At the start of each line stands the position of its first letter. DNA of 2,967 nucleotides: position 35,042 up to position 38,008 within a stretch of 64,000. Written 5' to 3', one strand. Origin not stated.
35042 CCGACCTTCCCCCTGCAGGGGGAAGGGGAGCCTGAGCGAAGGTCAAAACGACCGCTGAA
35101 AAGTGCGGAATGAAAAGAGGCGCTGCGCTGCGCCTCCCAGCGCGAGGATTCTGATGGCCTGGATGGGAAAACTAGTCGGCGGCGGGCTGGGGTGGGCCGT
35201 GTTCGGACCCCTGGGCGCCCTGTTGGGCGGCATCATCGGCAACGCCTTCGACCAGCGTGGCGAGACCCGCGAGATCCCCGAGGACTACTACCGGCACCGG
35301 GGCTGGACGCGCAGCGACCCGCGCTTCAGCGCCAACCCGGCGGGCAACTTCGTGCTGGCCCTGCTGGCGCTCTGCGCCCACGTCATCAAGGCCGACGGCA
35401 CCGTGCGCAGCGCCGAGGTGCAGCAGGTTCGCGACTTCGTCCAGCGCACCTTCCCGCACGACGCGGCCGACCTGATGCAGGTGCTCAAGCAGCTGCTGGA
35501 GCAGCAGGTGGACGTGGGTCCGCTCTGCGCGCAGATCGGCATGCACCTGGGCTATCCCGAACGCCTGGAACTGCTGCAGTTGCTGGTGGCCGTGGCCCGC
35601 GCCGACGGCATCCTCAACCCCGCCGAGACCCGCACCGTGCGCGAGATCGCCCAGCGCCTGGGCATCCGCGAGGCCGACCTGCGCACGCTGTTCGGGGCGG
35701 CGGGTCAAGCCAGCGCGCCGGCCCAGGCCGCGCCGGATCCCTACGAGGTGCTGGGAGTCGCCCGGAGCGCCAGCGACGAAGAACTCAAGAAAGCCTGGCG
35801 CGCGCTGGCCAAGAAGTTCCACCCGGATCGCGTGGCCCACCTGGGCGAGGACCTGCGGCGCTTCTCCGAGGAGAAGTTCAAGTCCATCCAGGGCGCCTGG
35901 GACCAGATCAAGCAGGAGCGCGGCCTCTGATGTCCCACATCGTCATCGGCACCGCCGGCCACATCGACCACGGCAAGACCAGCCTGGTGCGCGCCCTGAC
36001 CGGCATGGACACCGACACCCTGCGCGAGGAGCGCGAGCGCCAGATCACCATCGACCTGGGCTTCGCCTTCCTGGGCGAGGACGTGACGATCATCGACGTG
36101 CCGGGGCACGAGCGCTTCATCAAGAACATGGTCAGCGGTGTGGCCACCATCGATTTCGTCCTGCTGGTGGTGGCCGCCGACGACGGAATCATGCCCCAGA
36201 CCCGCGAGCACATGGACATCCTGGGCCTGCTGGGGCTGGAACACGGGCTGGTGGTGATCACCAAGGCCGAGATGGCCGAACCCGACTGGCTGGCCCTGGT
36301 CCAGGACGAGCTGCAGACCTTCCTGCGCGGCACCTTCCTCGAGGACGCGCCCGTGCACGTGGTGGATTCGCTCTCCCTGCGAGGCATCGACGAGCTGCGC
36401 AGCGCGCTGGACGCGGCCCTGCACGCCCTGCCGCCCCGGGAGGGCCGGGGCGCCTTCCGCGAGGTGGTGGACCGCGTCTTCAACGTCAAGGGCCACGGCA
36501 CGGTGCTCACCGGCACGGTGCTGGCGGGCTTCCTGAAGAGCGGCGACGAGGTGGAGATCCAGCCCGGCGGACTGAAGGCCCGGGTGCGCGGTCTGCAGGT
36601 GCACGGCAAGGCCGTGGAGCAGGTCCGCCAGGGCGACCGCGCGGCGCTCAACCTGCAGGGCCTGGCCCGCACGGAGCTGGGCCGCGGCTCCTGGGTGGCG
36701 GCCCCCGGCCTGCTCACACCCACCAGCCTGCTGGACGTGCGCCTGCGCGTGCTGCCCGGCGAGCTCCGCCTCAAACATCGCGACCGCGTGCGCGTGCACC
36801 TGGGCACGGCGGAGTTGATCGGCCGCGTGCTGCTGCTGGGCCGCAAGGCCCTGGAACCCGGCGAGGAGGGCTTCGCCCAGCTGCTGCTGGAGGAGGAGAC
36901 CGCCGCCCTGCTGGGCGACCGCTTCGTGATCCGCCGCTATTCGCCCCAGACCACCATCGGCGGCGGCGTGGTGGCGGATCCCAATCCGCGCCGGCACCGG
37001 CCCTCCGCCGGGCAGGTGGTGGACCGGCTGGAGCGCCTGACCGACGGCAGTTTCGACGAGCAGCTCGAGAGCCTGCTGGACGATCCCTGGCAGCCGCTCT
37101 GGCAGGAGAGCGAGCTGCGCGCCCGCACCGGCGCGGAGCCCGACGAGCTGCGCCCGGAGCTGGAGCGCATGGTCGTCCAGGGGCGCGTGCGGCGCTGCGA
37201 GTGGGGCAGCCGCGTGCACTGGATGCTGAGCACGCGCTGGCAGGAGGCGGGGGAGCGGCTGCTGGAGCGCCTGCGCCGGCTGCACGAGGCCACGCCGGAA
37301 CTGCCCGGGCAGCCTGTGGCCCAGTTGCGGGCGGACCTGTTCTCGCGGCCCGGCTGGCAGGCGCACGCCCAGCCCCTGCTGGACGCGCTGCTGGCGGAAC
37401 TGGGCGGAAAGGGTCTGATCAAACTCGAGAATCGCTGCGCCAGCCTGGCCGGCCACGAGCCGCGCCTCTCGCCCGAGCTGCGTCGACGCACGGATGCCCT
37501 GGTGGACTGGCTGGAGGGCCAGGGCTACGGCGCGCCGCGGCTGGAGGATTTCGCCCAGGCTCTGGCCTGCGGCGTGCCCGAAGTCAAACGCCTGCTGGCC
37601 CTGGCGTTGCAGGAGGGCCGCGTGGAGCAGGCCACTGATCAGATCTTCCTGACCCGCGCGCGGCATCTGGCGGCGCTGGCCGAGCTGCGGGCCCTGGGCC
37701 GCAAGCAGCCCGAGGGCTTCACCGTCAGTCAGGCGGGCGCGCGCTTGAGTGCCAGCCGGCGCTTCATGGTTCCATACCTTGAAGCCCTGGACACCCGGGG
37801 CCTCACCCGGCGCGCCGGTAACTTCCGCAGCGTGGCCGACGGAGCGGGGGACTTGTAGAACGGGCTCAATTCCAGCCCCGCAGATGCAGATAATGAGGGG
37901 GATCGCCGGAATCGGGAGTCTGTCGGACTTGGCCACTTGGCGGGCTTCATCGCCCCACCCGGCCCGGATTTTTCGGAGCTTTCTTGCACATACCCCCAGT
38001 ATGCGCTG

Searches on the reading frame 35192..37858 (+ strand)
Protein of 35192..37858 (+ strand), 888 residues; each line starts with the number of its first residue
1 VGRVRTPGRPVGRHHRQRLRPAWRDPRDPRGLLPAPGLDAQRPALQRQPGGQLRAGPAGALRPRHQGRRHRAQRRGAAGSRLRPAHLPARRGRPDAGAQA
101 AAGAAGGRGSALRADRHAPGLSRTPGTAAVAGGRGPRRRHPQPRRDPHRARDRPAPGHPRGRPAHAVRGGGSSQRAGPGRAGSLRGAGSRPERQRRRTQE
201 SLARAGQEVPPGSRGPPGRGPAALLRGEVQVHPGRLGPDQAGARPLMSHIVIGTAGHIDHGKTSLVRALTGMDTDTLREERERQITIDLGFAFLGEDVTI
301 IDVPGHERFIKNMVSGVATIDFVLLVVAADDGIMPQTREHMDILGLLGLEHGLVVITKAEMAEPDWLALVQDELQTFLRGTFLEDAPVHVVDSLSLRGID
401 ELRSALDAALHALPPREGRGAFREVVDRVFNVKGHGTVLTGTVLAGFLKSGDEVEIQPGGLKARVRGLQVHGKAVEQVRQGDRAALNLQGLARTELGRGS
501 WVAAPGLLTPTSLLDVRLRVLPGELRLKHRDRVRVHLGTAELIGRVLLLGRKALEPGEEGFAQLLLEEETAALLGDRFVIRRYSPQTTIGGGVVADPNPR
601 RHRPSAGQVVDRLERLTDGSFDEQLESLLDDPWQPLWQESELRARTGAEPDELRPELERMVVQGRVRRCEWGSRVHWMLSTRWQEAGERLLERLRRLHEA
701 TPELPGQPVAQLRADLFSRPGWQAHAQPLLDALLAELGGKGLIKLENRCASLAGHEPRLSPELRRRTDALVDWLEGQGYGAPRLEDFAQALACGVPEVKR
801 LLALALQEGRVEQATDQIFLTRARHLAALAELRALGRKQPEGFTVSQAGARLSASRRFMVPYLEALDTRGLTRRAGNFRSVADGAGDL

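Call 5: search_protein_families(library=pfam, proteins=[window:35192-37858:+], max_evalue=0.1)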
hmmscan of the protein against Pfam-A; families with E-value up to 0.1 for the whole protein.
window:35192-37858:+ (888 aa): 7 families
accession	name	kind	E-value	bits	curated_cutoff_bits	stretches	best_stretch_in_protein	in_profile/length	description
PF00009.33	GTP_EFTU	-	1.5e-29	103.4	26.5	1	248-409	2-185/188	Elongation factor Tu GTP binding domain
PF25461.1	Beta-barrel_SelB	-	2.3e-14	53.9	27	1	525-600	12-79/80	Selenocysteine-specific elongation factor, beta-barrel domain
PF09107.17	SelB-wing_3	-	6.9e-10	38.8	23.2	1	839-879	6-45/47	Elongation factor SelB, winged helix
PF03144.31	GTP_EFTU_D2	-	9.1e-10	39.3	30.3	1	436-502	1-72/73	Elongation factor Tu domain 2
PF01926.29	MMR_HSR1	-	2.9e-05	24.6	21.9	1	252-344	2-100/113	50S ribosome-binding GTPase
PF09439.16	SRPRB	-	0.00024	21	25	1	254-317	8-67/178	Signal recognition particle receptor beta subunit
PF09106.17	SelB-wing_2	-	0.08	13.5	22.3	1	691-747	1-52/57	Elongation factor SelB, winged helix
